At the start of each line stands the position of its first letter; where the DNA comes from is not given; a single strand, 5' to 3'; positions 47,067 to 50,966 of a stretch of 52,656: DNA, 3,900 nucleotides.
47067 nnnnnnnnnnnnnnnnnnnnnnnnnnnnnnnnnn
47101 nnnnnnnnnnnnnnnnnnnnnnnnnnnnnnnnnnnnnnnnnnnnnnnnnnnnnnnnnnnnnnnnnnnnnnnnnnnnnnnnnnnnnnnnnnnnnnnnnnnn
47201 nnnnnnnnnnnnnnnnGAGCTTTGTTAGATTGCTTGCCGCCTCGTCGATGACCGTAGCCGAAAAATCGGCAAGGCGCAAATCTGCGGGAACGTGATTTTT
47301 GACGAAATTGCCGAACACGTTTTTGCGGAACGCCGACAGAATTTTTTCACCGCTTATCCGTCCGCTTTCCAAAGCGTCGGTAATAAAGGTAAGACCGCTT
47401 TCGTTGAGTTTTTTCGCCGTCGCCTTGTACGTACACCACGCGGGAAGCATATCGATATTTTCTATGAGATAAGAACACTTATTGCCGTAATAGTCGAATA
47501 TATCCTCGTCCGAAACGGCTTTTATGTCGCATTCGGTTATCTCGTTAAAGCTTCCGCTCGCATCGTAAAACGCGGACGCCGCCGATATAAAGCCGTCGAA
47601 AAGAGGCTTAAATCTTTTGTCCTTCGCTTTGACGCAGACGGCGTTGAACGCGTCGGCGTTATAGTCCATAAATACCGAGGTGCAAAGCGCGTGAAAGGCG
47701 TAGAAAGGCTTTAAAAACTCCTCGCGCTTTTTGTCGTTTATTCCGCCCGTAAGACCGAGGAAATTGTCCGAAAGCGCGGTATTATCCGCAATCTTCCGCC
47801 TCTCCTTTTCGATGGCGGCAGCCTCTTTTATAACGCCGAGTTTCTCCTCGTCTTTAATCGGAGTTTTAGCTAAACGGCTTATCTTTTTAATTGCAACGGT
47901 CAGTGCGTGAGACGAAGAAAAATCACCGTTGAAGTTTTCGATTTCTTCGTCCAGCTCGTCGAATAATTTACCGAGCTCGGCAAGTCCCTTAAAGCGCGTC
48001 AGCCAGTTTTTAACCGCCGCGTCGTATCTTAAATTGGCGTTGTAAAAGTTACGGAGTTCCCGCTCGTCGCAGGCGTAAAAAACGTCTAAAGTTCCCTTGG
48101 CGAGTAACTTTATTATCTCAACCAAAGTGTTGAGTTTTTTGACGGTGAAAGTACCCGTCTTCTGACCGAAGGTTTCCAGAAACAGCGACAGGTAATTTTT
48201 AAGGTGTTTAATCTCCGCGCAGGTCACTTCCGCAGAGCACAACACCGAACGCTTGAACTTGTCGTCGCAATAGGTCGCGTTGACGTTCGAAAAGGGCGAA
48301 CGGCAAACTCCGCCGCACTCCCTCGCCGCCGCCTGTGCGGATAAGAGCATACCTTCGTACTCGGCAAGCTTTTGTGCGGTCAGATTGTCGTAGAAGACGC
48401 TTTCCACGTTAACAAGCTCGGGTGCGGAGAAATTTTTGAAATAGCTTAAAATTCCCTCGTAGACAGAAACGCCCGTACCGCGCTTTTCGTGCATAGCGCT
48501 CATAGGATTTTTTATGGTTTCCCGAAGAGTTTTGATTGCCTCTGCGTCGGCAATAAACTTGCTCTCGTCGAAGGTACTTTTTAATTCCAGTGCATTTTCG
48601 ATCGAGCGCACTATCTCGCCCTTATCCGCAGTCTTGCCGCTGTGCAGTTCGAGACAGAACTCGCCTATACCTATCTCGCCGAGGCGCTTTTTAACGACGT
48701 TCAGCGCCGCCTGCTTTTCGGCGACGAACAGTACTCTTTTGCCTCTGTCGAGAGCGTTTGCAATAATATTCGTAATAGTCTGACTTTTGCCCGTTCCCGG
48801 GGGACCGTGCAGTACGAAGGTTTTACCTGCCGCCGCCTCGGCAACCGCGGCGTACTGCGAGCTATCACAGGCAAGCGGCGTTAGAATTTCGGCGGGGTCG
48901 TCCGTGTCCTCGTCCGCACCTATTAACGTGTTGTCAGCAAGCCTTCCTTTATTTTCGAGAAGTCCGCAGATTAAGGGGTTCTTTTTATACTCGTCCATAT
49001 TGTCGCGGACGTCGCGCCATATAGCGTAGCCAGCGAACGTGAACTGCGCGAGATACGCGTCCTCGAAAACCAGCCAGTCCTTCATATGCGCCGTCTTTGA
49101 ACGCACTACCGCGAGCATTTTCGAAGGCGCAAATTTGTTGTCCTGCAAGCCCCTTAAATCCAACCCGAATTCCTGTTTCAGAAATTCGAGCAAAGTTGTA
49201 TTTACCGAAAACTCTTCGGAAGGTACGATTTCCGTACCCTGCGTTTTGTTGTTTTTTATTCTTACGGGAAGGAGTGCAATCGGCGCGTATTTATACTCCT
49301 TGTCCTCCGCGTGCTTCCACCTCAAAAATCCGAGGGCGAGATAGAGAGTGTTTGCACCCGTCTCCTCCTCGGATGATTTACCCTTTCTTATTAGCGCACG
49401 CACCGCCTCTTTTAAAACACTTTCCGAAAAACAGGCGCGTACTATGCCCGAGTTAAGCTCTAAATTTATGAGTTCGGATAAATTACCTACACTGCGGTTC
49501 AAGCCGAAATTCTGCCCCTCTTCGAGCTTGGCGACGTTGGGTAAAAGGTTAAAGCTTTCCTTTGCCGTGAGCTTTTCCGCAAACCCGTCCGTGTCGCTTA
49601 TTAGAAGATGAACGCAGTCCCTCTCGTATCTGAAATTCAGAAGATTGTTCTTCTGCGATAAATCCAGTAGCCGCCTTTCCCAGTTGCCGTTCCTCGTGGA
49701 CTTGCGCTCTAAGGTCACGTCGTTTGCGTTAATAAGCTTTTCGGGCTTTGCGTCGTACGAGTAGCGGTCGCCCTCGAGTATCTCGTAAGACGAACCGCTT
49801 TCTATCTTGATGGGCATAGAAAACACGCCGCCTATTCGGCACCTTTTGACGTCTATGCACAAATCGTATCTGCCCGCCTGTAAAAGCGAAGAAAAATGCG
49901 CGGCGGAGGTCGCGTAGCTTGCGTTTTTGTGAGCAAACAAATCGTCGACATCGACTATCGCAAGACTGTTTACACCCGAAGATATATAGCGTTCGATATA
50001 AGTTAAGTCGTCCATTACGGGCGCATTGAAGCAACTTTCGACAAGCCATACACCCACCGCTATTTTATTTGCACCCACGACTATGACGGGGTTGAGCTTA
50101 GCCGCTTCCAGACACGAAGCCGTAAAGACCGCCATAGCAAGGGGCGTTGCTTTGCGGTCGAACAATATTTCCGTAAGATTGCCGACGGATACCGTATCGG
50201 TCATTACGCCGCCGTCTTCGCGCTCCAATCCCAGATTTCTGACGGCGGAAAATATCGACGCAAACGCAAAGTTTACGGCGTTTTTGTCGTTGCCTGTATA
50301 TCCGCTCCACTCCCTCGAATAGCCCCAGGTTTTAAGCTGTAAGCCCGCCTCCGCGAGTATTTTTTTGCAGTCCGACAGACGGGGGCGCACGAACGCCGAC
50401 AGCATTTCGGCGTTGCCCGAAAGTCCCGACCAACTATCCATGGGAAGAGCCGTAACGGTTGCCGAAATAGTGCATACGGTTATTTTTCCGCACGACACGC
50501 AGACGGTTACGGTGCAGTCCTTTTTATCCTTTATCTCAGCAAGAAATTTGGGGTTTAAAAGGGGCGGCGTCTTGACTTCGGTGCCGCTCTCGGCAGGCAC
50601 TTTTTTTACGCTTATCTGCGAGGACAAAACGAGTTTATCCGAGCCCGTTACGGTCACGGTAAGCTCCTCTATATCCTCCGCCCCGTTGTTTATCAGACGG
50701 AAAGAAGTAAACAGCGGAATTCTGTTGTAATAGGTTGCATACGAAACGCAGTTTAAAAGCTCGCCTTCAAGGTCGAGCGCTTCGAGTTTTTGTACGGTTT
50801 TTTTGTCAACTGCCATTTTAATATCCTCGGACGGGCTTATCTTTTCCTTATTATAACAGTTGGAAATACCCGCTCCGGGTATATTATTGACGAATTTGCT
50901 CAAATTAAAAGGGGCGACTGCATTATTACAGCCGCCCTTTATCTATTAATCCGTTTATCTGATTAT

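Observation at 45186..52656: Adjacent SF1 helicase pair: a UvrD-like ATPase and a ~1876-aa DUF4011/Upf1-like helicase/REase-like/DUF3320 giant, a candidate uncharacterised nucleic-acid surveillance module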

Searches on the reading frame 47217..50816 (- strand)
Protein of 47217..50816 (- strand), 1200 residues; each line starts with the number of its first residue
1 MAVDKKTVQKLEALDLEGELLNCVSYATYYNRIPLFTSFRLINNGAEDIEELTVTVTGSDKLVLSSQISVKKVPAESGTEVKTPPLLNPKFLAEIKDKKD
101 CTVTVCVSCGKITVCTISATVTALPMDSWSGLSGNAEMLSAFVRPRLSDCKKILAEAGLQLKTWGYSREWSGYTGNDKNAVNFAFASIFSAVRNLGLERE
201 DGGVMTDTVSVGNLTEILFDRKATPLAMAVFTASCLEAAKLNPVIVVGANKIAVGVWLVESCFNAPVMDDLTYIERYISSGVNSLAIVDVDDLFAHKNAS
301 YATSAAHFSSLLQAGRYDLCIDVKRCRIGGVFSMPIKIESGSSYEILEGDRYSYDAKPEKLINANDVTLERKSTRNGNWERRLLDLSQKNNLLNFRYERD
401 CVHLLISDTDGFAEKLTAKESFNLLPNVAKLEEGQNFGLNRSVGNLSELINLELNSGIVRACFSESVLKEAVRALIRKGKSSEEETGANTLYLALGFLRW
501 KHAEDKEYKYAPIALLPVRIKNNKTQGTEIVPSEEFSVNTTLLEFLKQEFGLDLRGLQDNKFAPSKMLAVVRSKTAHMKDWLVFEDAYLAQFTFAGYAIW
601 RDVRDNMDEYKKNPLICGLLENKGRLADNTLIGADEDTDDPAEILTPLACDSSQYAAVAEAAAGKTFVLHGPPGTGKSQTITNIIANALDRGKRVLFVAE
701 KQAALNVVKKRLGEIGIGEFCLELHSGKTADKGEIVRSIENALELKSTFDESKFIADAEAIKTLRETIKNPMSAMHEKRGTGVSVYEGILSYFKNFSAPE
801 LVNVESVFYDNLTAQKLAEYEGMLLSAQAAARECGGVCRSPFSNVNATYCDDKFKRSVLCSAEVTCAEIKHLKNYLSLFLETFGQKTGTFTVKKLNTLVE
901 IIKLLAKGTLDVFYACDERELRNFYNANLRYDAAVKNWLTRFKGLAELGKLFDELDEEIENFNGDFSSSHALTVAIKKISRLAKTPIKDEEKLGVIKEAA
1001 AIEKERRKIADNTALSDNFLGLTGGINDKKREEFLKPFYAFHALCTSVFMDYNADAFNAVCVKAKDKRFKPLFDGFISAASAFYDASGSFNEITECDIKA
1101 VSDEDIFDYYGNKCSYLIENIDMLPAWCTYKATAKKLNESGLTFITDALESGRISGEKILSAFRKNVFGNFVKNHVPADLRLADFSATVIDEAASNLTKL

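Call 42: search_protein_representatives(protein=window:47217-50816:-)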
Query: 1200 residues. Proteins with E-value up to 0.001 (for the whole library): 12862; up to 1e-10: 8071; up to 1e-30: 4406. The best 150 are listed.
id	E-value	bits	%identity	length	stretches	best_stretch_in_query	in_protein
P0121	0.0e+00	1460.4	53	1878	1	2-1198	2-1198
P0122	0.0e+00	1364.5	51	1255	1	4-1196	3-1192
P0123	1.6e-284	963.2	54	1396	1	371-1196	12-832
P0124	2.4e-281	952.7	41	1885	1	9-1198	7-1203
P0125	3.4e-248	843.0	38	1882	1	1-1193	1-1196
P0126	8.3e-232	788.7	38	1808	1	24-1192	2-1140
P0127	5.0e-205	700.0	36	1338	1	15-1193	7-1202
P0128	7.2e-203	692.9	36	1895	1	14-1193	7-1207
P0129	4.8e-196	670.3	37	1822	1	25-1183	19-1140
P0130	1.5e-195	668.7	35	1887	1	14-1192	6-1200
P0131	6.2e-195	666.6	35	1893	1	14-1194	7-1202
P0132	1.6e-183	628.8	33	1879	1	24-1195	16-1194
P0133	1.2e-171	589.4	33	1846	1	56-1195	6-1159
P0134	5.4e-167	574.1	31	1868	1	16-1197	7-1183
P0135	5.8e-167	574.0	34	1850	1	17-1197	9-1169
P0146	5.1e-125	435.1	31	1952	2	14-852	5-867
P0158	2.1e-117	409.9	30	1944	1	18-1170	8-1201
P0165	3.9e-115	402.3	29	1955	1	22-1192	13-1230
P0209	6.1e-109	381.8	33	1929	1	23-848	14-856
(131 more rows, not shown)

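Call 43: search_protein_families(library=ncbifam, proteins=[P0124, P0128, P0134, P0146, P0165], max_evalue=1e-50)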
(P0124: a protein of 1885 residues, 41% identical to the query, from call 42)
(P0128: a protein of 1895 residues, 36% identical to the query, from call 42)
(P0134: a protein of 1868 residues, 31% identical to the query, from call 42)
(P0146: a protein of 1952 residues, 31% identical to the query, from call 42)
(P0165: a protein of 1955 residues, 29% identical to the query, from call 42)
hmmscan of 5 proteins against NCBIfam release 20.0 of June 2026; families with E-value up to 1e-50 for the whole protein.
P0124 (1885 aa): 2 families
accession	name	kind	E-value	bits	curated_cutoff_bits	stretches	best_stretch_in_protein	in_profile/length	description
NF058533.1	antiphage_ProA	equivalog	0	1461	1500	1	24-1691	2-1711/1903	anti-phage protein ProA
NF042953.1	Hhe_antiphage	equivalog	5.6e-211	703.7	2000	2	1095-1728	1082-1725/1797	DUF4011 domain-containing anti-phage protein Hhe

P0128 (1895 aa): 2 families
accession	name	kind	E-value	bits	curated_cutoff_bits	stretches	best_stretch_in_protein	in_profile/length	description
NF058533.1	antiphage_ProA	equivalog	0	1545.7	1500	1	19-1861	2-1901/1903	anti-phage protein ProA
NF042953.1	Hhe_antiphage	equivalog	5.5e-201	670.6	2000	2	943-1729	920-1717/1797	DUF4011 domain-containing anti-phage protein Hhe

P0134 (1868 aa): 2 families
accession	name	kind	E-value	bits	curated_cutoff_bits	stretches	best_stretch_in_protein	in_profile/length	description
NF058533.1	antiphage_ProA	equivalog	0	1495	1500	1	19-1836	4-1903/1903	anti-phage protein ProA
NF042953.1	Hhe_antiphage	equivalog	6.8e-214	713.4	2000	2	1063-1727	1074-1742/1797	DUF4011 domain-containing anti-phage protein Hhe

P0146 (1952 aa): 2 families
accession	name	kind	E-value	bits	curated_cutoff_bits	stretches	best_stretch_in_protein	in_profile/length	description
NF058533.1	antiphage_ProA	equivalog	0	2145.2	1500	1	16-1919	1-1903/1903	anti-phage protein ProA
NF042953.1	Hhe_antiphage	equivalog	2.3e-247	824.3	2000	2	1072-1840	1030-1795/1797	DUF4011 domain-containing anti-phage protein Hhe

P0165 (1955 aa): 2 families
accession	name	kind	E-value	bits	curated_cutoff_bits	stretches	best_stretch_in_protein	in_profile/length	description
NF058533.1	antiphage_ProA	equivalog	0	2043.3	1500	1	16-1920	1-1902/1903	anti-phage protein ProA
NF042953.1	Hhe_antiphage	equivalog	9.4e-238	792.5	2000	2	1005-1732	959-1694/1797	DUF4011 domain-containing anti-phage protein Hhe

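Call 84: list_cluster_members(proteins=[P0146, P0165, P0158, P0209, P0128])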
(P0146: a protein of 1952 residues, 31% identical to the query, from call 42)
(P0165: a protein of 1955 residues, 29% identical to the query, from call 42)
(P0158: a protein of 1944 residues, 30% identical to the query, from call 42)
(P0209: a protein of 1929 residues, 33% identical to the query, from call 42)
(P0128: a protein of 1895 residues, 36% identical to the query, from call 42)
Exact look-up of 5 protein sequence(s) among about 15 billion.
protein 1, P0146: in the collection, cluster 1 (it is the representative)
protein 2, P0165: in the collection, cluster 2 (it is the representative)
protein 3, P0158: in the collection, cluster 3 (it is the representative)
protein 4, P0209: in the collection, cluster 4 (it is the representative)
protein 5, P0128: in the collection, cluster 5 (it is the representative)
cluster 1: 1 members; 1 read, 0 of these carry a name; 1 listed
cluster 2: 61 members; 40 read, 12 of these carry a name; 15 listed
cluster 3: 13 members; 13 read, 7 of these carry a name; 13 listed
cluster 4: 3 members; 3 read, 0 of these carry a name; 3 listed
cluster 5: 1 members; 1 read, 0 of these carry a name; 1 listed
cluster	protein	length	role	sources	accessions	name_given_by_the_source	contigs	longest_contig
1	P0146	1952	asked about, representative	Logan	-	-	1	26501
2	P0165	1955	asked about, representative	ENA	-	-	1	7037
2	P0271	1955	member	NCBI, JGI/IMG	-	hypothetical protein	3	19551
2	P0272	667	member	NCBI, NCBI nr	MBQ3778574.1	MAG: DUF3320 domain-containing protein [Fibrobacter sp.] | DUF3320 domain-containing protein [Fibrobacter sp.]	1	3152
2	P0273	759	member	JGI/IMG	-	hypothetical protein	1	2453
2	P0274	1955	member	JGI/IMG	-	hypothetical protein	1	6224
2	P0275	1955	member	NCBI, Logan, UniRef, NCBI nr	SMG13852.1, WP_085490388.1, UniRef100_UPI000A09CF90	DUF3320 domain-containing protein [Fibrobacter sp. UWB13] | DUF3320 domain-containing protein n=1 Tax=Fibrobacter sp. UWB13 TaxID=1896204 ...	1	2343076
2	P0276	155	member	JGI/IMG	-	hypothetical protein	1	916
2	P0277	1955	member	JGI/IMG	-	hypothetical protein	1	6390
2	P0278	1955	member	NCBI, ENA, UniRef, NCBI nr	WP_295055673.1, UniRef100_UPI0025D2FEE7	DUF3320 domain-containing protein [uncultured Fibrobacter sp.] | DUF3320 domain-containing protein n=1 Tax=uncultured Fibrobacter sp. TaxID=261512 ...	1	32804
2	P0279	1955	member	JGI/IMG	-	hypothetical protein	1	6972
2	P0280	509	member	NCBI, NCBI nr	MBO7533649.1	MAG: DUF4011 domain-containing protein, partial [Victivallales bacterium] | DUF4011 domain-containing protein [Victivallales bacterium]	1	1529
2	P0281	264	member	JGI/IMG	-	hypothetical protein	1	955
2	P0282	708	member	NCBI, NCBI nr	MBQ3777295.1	MAG: DUF4011 domain-containing protein, partial [Fibrobacter sp.] | DUF4011 domain-containing protein [Fibrobacter sp.]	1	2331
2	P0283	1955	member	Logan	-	-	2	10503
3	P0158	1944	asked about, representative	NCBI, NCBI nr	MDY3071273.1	MAG: DUF3320 domain-containing protein [Eubacteriales bacterium] | DUF3320 domain-containing protein [Eubacteriales bacterium]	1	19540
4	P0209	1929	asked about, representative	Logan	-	-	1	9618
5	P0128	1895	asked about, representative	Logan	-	-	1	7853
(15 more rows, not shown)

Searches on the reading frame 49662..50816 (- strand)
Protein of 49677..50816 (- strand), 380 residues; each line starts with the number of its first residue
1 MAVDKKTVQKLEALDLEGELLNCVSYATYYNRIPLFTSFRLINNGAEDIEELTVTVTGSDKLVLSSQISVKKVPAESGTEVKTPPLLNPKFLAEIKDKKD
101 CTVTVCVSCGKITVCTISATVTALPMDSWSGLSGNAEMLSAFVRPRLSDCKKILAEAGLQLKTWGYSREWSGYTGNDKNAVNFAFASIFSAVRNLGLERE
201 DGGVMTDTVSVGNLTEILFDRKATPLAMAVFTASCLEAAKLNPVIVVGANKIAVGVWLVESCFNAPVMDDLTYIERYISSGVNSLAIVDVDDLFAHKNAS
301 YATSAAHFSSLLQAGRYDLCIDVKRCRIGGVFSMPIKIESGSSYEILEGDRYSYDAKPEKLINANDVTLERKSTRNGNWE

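Call 57: search_protein_families(library=pfam, proteins=[window:49677-50816:-], max_evalue=10)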
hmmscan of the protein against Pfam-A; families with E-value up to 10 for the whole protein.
window:49677-50816:- (380 aa): 1 family
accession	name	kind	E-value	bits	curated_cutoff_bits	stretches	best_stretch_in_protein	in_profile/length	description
PF08684.15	ocr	-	0.11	13.4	25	1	178-213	41-78/101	DNA mimic ocr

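Call 68: predict_structure(alignment_id=A4)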
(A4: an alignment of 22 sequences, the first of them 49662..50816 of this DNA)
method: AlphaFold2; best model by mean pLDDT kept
length: 385 residues; sequences in the alignment: 22
mean_pLDDT: 86.1   pTM: 0.81
mean pLDDT of the five models: 86.1, 85.2, 85.1, 84.4, 82.7
residues with pLDDT >= 90: 230; 70-90: 108; 50-70: 23; < 50: 24
segments of 3 or more residues with pLDDT < 50: 1-3, 350-363, 366-372
pLDDT, mean of each block of 10 residues (from residue 1): 58 86 93 91 90 93 93 92 91 92 93 90 94 92 92 92 80 86 94 93 90 88 95 96 96 95 90 88 91 87 94 95 94 84 65 39 45 64 67
secondary structure, 60 per line:
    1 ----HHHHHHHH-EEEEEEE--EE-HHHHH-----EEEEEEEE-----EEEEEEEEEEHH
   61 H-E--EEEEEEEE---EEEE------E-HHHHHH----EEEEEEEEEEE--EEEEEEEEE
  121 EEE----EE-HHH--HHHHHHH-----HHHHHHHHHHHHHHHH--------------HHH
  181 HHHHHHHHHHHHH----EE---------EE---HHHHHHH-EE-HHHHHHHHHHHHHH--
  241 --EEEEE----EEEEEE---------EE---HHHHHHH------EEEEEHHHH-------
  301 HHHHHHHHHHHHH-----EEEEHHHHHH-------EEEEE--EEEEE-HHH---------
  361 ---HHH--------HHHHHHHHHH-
elements in order: H5-12 E14-20 H26-30 E36-43 E49-58 E66-73 E77-80 H89-94 E99-109 E112-123 H136-142 H148-163 H178-193 H214-220 H225-238 E243-247 E252-257 H272-278 E285-289 H290-293 H301-313 E319-322 H323-328 E336-340 E343-347 H375-384

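Call 72: fold_search(model_id=the predicted structure, library=pdb)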
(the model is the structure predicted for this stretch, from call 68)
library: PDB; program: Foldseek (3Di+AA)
matches with E <= 10: 1421; with E <= 0.001: 0
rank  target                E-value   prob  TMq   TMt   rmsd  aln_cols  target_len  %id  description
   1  6se8                  1.2e-03  1.00  0.18  0.08   7.2       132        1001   15  Cold-adapted beta-D-galactosidase from Arthrobacter sp. 32cB mutant E441Q (released 2019-09-11)
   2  6zjq                  1.2e-03  1.00  0.18  0.08   7.3       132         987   15  Cold-adapted beta-D-galactosidase from Arthrobacter sp. 32cB mutant E517Q in complex with galactose (released 2020-08-05)
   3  6zjs                  1.2e-03  0.99  0.17  0.08   7.6       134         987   14  Cold-adapted beta-D-galactosidase from Arthrobacter sp. 32cB mutant E441Q in complex with galactose (released 2020-08-05)
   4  8b7d                  1.4e-03  0.98  0.16  0.34   9.4       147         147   14  Luminal domain of TMEM106B (released 2023-07-19)
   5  6zjv                  1.5e-03  1.00  0.19  0.08   6.9       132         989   15  Cold-adapted beta-D-galactosidase from Arthrobacter sp. 32cB mutant D207A (released 2020-08-05)
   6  6sec                  2.0e-03  1.00  0.19  0.08   7.5       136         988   16  Cold-adapted beta-D-galactosidase from Arthrobacter sp. 32cBon complex with ONPG (released 2019-09-11)
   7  6se9_A                2.3e-03  1.00  0.18  0.08   7.5       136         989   16  Cold-adapted beta-D-galactosidase from Arthrobacter sp. 32cB mutant E441Q in complex with lactose bound in shallow mod (released 2019-09-11)
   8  6zjp                  2.3e-03  0.99  0.18  0.08   7.2       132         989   15  Cold-adapted beta-D-galactosidase from Arthrobacter sp. 32cB mutant E517Q (released 2020-08-05)
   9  5jpm_B                2.3e-03  0.97  0.20  0.11  18.3       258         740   12  Structure of the complex of human complement C4 with MASP-2 rebuilt using iMDFF (released 2016-08-10)
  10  6etz                  2.9e-03  0.99  0.18  0.08   7.6       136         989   16  Cold-adapted beta-D-galactosidase from Arthrobacter sp. 32cB (released 2018-01-10)
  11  6u4z                  3.7e-03  0.44  0.15  0.13  18.3       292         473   10  Crystal Structure of a family 76 glycoside hydrolase from a bovine Bacteroides thetaiotaomicron strain (released 2020-04-29)
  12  5axg_A                4.9e-03  1.00  0.22  0.15  11.3       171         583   15  Crystal structure of thermophilic dextranase from Thermoanaerobacter pseudethanolicus (released 2015-11-11)
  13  8cs9_X                5.2e-03  1.00  0.22  0.13   3.5       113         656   18  Composite reconstruction of Class 1 of the erythrocyte ankyrin-1 complex (released 2022-07-20)
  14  3vmp                  6.1e-03  0.99  0.21  0.14  13.9       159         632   11  Crystal structure of dextranase from Streptococcus mutans in complex with 4,5-epoxypentyl alpha-D-glucopyranoside (released 2012-02-15)
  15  5ghu                  6.1e-03  0.97  0.19  0.31   6.1       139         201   14  Crystal structure of YadV chaperone at 1.63 Angstrom (released 2017-06-28)
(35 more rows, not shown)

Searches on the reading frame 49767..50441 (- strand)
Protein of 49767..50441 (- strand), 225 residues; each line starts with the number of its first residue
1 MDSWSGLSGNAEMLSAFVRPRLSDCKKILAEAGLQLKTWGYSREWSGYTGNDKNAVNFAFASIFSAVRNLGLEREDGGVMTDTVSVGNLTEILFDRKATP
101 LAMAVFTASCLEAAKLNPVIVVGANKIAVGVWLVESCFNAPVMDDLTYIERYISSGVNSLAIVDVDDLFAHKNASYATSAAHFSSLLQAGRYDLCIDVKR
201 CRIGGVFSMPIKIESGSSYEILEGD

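Call 85: predict_structure(alignment_id=A7)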
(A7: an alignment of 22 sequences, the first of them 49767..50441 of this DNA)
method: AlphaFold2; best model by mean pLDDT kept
length: 225 residues; sequences in the alignment: 22
mean_pLDDT: 90.8   pTM: 0.90
mean pLDDT of the five models: 90.8, 90.6, 90.1, 89.2, 88.9
residues with pLDDT >= 90: 170; 70-90: 40; 50-70: 13; < 50: 2
segments of 3 or more residues with pLDDT < 50: none
pLDDT, mean of each block of 10 residues (from residue 1): 88 95 92 89 79 93 96 93 90 93 98 97 97 96 93 87 96 92 96 98 91 67 52
secondary structure, 60 per line:
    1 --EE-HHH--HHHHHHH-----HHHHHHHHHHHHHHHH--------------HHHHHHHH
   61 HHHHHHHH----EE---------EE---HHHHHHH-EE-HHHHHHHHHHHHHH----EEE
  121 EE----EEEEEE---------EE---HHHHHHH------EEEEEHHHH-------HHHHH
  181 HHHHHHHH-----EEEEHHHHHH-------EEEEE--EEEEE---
elements in order: H11-17 H23-38 H53-68 H89-95 H100-113 E118-122 E127-132 H147-153 E160-164 H165-168 H176-188 E194-197 H198-203 E211-215 E218-222

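Call 88: fold_search(model_id=the predicted structure, library=pdb)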
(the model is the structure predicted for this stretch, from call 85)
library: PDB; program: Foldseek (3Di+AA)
matches with E <= 10: 265; with E <= 0.001: 0
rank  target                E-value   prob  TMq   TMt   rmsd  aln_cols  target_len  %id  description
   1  3kd4_A                1.5e-02  0.91  0.34  0.18   7.5       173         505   15  CRYSTAL STRUCTURE OF A PUTATIVE PROTEASE (BDI_1141) FROM PARABACTEROIDES DISTASONIS ATCC 8503 AT 2.00 A RESOLUTION (released 2009-11-24)
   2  3esw_A                6.2e-02  0.54  0.31  0.22  13.2       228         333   11  Complex of yeast PNGase with GlcNAc2-IAc. (released 2008-11-11)
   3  8ebv_H                7.4e-02  0.38  0.28  0.15  10.0       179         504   12  Initial DNA-lesion (AP) binding by XPC and TFIIH complex 1 (released 2023-04-19)
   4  8ebw_H                1.5e-01  0.25  0.25  0.13  10.7       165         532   14  Initial DNA-lesion (AP) binding by XPC and TFIIH complex2 (released 2023-04-19)
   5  9pcp_H                1.5e-01  0.18  0.25  0.13  14.6       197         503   11  NER dual incision complex - NoG (released 2026-04-01)
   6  2f4o_A                1.8e-01  0.35  0.35  0.28  12.5       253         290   11  The Mouse PNGase-HR23 Complex Reveals a Complete Remodulation of the Protein-Protein Interface Compared to its Yeast O (released 2006-03-07)
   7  3isr_C                2.9e-01  0.44  0.31  0.25   9.8       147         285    9  The Crystal Structure of a Putative Cysteine Protease from Cytophaga hutchinsonii to 1.9A (released 2009-09-08)
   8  8ebs_H                3.8e-01  0.14  0.26  0.14  10.4       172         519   14  Initial DNA-lesion (Cy5) binding by XPC and TFIIH (released 2023-04-19)
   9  3isr_A                4.1e-01  0.30  0.35  0.28  10.9       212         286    9  The Crystal Structure of a Putative Cysteine Protease from Cytophaga hutchinsonii to 1.9A (released 2009-09-08)
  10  2f4m_A                5.1e-01  0.44  0.33  0.27   6.8       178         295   10  The Mouse PNGase-HR23 Complex Reveals a Complete Remodulation of the Protein-Protein Interface Compared to its Yeast O (released 2006-03-07)
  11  1x3w_A                5.1e-01  0.21  0.31  0.23  12.1       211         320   11  Structure of a peptide:N-glycanase-Rad23 complex (released 2005-06-14)
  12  4yir_A                6.9e-01  0.15  0.30  0.15  11.8       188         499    6  Crystal structure of Rad4-Rad23 crosslinked to an undamaged DNA (released 2015-03-11)
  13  9e5c_1m               8.2e-01  0.33  0.29  0.15   5.4       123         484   14  Cryo-EM structure of 96 nm repeat of microtubule doublet from T. brucei flagellum (released 2025-03-12)
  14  9y6s_8G               8.2e-01  0.15  0.25  0.10  17.2       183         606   12  96-nm repeat of the Leishmania tarentolae doublet microtubule (released 2025-12-17)
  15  7k7t_A                8.2e-01  0.02  0.13  0.09  14.6       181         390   13  Crystal structure of human MORC4 ATPase-CW in complex with AMPPNP (released 2020-11-11)
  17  3isr_B                1.0e+00  0.21  0.30  0.24   8.3       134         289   11  The Crystal Structure of a Putative Cysteine Protease from Cytophaga hutchinsonii to 1.9A (released 2009-09-08)
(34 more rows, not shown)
